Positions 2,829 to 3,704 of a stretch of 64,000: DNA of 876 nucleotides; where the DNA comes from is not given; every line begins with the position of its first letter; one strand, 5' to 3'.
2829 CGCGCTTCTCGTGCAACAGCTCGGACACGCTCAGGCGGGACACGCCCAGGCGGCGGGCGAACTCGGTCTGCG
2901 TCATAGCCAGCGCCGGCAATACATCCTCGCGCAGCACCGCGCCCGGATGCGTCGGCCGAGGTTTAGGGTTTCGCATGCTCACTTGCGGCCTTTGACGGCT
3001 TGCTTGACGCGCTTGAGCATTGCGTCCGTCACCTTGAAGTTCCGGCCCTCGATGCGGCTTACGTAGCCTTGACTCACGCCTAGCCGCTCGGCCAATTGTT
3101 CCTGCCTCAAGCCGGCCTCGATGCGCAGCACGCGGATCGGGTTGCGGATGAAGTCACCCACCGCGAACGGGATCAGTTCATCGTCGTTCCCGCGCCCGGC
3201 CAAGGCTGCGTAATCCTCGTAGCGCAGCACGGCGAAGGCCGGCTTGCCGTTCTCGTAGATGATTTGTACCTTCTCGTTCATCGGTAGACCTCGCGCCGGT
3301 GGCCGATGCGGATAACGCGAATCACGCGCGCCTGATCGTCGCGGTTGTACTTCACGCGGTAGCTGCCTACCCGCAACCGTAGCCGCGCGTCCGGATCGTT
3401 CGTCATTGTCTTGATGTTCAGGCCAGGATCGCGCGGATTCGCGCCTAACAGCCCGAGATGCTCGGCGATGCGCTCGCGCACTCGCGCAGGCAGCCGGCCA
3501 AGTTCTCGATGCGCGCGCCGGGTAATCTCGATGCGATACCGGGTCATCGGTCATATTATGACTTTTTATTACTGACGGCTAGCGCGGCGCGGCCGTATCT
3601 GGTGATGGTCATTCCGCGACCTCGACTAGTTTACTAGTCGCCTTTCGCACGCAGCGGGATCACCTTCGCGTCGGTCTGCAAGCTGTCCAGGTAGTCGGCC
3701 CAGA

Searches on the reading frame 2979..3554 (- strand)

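Call 63: search_protein_families(library=ncbifam, proteins=[window:2979-3554:-], max_evalue=0.00001)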
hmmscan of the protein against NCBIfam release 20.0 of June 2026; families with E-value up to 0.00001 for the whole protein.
window:2979-3554:- (191 aa): 1 family
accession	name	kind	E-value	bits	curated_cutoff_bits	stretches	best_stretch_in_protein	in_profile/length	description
TIGR03070.1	couple_hipB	subfamily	2.1e-06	27.6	71.65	1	139-170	6-37/58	type II toxin-antitoxin system Y4mF family antitoxin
